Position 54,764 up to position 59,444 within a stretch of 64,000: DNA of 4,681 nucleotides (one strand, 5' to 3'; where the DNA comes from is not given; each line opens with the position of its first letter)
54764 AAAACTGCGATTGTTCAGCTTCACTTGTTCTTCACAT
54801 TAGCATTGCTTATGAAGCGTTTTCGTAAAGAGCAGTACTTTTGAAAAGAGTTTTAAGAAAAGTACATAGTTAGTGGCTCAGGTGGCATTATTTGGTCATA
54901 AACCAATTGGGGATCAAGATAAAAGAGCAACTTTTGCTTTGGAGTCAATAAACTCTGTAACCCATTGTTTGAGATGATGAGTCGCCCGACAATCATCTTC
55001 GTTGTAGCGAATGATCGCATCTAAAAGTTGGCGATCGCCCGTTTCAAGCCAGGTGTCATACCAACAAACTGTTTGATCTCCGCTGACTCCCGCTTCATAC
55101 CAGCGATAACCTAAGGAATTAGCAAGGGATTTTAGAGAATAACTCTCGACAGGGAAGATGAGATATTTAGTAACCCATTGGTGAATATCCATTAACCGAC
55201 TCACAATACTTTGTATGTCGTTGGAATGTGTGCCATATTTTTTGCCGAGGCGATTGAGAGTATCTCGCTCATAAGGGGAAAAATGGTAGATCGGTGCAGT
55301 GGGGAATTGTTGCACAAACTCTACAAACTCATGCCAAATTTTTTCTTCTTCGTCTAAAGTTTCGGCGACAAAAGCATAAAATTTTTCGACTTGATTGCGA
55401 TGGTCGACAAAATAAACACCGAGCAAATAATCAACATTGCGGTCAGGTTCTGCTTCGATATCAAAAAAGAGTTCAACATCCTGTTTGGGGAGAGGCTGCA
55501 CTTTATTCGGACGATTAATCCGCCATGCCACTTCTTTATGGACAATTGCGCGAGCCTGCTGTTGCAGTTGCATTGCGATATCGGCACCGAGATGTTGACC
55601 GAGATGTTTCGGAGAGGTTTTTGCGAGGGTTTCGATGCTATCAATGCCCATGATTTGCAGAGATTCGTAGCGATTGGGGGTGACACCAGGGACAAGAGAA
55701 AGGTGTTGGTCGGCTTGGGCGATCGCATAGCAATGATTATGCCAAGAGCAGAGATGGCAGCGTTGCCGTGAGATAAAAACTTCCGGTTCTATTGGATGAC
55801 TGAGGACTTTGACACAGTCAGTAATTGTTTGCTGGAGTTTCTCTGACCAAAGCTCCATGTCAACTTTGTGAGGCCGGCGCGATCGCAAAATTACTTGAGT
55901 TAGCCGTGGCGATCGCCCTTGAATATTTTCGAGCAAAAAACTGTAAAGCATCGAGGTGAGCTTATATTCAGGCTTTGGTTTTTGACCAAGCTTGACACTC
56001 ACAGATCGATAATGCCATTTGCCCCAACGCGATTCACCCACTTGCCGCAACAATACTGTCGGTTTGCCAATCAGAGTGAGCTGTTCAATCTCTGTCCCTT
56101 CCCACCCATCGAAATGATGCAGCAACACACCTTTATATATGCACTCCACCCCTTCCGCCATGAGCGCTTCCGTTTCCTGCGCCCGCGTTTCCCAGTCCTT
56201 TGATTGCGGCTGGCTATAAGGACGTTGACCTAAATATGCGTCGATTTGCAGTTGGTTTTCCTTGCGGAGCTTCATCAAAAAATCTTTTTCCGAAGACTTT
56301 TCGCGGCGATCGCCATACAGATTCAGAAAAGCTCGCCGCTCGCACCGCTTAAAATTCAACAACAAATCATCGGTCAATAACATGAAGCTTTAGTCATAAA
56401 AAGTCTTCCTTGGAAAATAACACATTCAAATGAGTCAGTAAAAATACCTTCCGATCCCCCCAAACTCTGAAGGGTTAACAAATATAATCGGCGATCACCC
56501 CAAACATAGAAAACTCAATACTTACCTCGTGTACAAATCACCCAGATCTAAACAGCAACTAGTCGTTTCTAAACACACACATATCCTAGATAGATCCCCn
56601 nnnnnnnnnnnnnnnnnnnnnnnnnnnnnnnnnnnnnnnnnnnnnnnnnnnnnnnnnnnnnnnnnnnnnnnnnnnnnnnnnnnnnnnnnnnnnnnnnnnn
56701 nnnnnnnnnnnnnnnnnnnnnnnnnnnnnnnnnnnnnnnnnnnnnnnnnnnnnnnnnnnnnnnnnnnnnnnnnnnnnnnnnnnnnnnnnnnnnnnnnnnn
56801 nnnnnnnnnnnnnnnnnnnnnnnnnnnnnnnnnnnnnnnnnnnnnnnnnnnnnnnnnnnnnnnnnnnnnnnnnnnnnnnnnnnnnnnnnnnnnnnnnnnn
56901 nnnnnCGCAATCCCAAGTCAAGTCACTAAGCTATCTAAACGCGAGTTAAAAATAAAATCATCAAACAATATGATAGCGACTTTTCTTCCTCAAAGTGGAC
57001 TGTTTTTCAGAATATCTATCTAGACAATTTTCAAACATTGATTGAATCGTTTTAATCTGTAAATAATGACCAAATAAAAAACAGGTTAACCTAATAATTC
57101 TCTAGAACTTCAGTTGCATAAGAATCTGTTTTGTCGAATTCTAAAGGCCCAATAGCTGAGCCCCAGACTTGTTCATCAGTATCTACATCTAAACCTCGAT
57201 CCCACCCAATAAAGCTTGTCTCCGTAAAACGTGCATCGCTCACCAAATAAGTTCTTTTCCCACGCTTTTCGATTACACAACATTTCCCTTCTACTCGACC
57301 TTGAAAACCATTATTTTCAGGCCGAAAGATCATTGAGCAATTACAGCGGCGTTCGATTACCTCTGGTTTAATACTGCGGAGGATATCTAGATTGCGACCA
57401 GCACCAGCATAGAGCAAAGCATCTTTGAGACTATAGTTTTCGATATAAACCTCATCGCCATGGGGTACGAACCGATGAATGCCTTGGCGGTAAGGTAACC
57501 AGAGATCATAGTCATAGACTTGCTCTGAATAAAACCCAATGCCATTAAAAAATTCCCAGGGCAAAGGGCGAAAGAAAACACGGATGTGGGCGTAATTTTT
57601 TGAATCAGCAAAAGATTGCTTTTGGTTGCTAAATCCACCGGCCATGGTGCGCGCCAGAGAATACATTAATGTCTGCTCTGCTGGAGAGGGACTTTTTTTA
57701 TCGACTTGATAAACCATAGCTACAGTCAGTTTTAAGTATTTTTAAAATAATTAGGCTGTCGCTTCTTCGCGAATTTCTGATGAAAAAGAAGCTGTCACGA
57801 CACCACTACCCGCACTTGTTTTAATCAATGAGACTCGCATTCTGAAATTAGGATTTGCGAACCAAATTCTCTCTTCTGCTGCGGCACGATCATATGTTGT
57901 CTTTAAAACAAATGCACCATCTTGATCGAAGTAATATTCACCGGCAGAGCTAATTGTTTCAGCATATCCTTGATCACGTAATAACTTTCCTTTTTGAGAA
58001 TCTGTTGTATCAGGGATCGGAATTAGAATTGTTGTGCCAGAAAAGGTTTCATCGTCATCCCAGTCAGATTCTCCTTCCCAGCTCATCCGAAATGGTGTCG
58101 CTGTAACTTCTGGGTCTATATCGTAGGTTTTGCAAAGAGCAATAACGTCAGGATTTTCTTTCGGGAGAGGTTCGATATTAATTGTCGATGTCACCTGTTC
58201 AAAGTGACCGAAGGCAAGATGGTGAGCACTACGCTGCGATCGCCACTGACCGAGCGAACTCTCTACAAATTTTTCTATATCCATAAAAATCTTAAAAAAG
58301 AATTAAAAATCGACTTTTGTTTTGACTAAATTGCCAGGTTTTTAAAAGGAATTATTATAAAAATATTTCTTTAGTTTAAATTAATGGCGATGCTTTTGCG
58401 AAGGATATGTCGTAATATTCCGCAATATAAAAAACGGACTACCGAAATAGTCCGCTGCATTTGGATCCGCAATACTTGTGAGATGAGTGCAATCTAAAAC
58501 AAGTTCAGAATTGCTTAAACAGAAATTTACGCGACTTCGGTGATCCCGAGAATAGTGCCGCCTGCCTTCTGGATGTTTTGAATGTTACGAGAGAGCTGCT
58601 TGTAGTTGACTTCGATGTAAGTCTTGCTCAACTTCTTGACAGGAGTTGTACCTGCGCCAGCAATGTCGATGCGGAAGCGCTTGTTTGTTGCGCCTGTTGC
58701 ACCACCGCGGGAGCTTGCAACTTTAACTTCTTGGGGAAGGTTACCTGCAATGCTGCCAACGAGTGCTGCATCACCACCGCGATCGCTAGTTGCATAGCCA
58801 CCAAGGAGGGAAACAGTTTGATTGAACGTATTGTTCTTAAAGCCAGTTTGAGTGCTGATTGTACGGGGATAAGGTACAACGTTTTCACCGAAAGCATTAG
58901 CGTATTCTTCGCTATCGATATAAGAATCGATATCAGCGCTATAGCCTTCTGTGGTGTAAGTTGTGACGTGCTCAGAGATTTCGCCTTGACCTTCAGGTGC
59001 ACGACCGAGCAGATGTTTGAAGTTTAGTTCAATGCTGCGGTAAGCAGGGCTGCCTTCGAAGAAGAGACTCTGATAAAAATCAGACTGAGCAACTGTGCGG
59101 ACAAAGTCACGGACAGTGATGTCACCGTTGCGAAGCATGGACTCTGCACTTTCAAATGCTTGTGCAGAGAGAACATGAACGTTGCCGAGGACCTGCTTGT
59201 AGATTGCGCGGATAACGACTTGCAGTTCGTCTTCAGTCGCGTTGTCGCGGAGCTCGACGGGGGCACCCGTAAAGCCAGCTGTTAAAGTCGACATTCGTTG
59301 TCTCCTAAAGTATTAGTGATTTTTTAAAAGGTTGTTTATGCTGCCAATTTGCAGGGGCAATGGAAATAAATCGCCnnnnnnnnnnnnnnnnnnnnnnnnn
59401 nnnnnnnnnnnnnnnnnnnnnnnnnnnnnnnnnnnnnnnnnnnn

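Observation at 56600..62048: Phycoerythrin-type linker/lyase operon with an embedded membrane-anchored CpcG/CpcL rod-core linker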

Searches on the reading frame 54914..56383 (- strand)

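Call 21: search_protein_families(library=pfam, proteins=[window:54914-56383:-])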
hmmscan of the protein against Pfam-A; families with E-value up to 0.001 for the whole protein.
window:54914-56383:- (489 aa): 2 families
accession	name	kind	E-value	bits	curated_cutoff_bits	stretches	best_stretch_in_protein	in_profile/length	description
PF13482.12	RNase_H_2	-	2e-42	145.4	22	1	305-475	1-164/165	RNase_H superfamily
PF11074.14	DUF2779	-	3.2e-05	24.6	23.3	1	330-410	37-118/126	Domain of unknown function(DUF2779)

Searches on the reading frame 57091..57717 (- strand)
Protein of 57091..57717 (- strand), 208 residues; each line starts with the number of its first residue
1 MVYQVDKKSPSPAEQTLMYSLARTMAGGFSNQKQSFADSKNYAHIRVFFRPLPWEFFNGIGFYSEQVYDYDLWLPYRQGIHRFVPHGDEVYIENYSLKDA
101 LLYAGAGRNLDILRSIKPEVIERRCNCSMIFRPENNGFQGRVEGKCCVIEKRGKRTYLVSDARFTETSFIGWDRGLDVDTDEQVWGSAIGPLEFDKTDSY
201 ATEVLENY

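Call 3: search_protein_families(library=pfam, proteins=[window:57091-57717:-])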
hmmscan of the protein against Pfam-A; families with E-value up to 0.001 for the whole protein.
window:57091-57717:- (208 aa): 1 family
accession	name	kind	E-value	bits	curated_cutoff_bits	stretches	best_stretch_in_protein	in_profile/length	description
PF06206.17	CpeT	-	9.9e-64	215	21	1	21-196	2-181/181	CpeT/CpcT family (DUF1001)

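Call 4: search_protein_families(library=ncbifam, proteins=[window:57091-57717:-])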
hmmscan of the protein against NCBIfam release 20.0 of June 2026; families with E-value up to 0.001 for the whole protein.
window:57091-57717:- (208 aa): 0 families

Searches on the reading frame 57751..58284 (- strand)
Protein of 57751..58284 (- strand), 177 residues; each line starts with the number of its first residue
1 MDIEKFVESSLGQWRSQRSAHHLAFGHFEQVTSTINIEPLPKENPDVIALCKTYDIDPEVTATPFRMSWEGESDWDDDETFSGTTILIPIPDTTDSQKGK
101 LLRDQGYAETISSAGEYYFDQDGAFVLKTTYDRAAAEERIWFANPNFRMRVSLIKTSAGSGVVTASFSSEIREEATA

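Call 3: search_protein_families(library=pfam, proteins=[window:57751-58284:-])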
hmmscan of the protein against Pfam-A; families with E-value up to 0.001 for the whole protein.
window:57751-58284:- (177 aa): 1 family
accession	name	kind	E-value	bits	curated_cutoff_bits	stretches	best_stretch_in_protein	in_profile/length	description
PF09367.16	CpeS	-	2.3e-62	210.2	23.3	1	2-172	1-169/170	CpeS-like protein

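Call 4: search_protein_families(library=ncbifam, proteins=[window:57751-58284:-])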
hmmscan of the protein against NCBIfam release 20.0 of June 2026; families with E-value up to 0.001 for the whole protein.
window:57751-58284:- (177 aa): 0 families

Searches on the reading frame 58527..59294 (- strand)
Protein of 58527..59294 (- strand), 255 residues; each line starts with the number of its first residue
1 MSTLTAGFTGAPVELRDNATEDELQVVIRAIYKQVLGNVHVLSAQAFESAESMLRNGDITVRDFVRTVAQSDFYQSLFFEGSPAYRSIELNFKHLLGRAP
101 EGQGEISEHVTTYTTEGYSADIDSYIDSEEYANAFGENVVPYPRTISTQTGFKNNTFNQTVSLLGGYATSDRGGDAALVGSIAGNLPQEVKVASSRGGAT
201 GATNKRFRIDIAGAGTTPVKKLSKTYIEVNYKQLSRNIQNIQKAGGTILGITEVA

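Call 3: search_protein_families(library=pfam, proteins=[window:58527-59294:-])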
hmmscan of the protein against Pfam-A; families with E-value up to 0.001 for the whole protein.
window:58527-59294:- (255 aa): 2 families
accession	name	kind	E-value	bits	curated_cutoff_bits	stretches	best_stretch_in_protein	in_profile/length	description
PF00427.26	PBS_linker_poly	-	1.2e-48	164.7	28.7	1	20-144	2-126/126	Phycobilisome Linker polypeptide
PF01383.26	CpcD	-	8.9e-10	39.2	27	1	204-252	1-54/55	CpcD/allophycocyanin linker domain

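Call 4: search_protein_families(library=ncbifam, proteins=[window:58527-59294:-])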
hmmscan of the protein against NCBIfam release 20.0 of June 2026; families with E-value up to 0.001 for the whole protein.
window:58527-59294:- (255 aa): 5 families
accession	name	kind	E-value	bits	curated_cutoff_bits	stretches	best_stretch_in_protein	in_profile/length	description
NF058512.1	Rod_Core_CpcG2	exception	7.6e-31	107.3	420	1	14-146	32-164/247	phycobilisome rod-core linker protein CpcG2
NF058513.1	Rod_Core_CpcG4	exception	4.9e-25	88.4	440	1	15-146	35-166/250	phycobilisome rod-core linker protein CpcG4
NF058511.1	Rod_Core_CpcG1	exception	1.2e-24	87.1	430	1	15-151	33-169/279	phycobilisome rod-core linker protein CpcG1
NF058514.1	Rod_Core_CpcG3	exception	1.8e-24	86.8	425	1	18-146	38-166/242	phycobilisome rod-core linker protein CpcG3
NF058509.1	rod_cap_CpcD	equivalog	0.00045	20.1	80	0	217-254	38-75/77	rod-capping linker protein CpcD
